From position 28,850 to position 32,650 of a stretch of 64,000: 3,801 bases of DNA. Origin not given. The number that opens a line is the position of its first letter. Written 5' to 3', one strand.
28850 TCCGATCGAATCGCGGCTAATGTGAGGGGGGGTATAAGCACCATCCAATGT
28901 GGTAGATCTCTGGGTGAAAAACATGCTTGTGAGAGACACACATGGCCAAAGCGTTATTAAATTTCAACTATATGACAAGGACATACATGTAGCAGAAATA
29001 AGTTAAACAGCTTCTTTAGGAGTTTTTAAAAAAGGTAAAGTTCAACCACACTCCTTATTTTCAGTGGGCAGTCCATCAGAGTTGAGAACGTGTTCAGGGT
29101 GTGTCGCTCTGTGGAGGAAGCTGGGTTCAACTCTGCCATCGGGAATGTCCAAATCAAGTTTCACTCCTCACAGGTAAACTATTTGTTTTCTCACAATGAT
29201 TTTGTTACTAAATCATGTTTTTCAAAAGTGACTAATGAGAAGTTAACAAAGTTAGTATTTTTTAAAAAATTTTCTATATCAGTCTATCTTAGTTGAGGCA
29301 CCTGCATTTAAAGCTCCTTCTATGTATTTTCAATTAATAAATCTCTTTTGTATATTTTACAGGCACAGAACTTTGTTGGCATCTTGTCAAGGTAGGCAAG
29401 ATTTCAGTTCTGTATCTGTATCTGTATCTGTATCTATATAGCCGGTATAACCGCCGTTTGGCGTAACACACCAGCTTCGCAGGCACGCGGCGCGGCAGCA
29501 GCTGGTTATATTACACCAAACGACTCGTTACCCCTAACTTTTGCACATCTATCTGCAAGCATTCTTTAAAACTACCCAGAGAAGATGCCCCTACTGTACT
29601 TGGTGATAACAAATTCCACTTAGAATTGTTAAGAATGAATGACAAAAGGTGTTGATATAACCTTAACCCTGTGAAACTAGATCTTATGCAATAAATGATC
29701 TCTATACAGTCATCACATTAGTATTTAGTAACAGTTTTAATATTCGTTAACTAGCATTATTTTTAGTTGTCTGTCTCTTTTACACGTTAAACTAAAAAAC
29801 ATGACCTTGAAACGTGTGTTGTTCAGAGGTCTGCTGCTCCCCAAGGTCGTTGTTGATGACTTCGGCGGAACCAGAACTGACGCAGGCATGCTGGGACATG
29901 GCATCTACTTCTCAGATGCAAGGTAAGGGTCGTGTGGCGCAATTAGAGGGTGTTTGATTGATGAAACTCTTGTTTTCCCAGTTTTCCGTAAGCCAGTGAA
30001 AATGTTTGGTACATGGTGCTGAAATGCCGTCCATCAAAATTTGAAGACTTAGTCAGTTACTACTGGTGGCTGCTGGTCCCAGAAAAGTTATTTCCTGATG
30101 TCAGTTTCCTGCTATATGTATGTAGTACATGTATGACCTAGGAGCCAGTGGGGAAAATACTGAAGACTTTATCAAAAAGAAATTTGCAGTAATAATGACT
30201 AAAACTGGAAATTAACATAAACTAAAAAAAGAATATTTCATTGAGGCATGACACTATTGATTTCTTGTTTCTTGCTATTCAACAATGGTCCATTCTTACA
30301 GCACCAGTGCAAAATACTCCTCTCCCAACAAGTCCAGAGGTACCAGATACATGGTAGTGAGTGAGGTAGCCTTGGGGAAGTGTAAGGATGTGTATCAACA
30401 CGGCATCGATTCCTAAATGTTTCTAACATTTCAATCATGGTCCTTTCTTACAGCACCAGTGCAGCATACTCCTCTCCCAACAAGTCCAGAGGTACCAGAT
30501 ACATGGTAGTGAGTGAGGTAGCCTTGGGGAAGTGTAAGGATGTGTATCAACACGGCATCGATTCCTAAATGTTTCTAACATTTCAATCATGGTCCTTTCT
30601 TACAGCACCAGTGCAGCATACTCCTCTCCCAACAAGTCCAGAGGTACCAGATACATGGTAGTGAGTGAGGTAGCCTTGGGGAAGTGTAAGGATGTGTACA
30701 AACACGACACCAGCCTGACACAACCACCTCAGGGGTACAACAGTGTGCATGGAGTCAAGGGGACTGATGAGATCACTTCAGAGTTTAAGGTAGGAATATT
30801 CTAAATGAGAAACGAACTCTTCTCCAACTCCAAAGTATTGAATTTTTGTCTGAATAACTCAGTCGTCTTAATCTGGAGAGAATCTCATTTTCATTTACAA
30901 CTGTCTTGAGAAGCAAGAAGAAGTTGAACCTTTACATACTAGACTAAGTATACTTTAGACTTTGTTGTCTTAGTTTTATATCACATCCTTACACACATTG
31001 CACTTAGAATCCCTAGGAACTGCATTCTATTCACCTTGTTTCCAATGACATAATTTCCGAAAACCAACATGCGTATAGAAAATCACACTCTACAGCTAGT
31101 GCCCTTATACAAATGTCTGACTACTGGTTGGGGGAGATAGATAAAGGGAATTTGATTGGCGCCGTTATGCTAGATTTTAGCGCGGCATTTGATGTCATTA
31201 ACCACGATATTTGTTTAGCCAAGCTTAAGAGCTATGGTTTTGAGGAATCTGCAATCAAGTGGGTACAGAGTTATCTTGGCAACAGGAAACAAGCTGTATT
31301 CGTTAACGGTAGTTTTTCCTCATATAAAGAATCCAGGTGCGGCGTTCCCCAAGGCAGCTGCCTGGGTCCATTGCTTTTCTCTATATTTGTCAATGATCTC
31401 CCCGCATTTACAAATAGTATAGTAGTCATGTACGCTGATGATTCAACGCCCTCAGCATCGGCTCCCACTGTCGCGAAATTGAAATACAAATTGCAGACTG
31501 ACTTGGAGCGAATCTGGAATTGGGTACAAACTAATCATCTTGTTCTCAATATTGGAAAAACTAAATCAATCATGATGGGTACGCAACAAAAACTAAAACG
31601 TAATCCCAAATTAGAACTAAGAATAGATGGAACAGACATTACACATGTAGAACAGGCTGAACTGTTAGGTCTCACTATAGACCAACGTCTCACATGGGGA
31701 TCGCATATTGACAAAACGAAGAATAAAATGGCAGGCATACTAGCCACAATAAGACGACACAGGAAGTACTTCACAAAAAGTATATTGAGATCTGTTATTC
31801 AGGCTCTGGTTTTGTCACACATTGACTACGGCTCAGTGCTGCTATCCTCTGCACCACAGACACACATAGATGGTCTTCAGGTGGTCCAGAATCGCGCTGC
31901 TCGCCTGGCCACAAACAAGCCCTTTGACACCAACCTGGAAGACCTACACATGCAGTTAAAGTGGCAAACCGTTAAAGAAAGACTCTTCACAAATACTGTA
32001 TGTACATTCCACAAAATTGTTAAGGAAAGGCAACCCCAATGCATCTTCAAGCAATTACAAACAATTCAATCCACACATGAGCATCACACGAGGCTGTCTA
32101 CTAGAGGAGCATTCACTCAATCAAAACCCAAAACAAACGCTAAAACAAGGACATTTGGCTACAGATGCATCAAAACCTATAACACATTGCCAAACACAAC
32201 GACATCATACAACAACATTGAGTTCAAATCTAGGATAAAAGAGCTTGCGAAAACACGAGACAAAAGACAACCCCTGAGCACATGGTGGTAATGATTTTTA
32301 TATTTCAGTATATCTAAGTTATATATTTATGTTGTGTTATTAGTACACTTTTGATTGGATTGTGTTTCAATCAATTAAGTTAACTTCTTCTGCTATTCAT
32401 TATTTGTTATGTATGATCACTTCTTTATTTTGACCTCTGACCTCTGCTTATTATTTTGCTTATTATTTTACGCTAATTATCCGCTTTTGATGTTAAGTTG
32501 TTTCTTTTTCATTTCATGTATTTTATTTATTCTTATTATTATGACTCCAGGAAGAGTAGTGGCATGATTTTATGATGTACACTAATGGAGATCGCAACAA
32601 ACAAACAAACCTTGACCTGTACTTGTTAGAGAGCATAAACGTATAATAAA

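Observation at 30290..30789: Three tandem copies of the PARP catalytic exon 13 acceptor and 5' portion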

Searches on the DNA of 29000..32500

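Call 50: search_rna_families(source=window, start=29000, end=32500, threshold=evalue, max_evalue=1)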
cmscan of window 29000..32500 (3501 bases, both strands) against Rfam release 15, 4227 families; matches with E-value up to 1: 0.
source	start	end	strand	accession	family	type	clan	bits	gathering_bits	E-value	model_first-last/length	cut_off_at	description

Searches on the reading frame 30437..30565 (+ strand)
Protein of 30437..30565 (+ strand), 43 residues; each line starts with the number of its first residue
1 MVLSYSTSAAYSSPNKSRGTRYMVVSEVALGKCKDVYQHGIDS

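Call 53: find_encoding_contigs(protein=window:30437-30565:+, flank=3000)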
Protein seq(43 aa) (43 aa): no gene with exactly this product is on record in the collection.

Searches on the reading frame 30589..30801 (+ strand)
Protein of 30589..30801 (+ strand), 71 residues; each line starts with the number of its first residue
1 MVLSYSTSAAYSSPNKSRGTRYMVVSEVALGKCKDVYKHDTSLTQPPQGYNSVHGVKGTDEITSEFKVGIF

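Call 19: find_related_loci(query=window:30604-30789:+, collection=metagenome_contigs, flank=3000)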
Query seq(62 aa) (62 aa) in metagenome_contigs; peptide patterns used: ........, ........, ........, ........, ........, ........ (x = any residue, [..] = any of these).
486 stretches matched a pattern; 2 encode a relative of the query (tblastn E <= 1e-3); 2 distinct loci.
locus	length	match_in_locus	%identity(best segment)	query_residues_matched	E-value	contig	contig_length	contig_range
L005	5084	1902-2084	50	1-62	3e-16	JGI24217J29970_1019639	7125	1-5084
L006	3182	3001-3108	44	16-51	4e-7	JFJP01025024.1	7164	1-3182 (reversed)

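Call 52: find_encoding_contigs(protein=window:30589-30801:+, flank=3000)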
Protein seq(71 aa) (71 aa): no gene with exactly this product is on record in the collection.
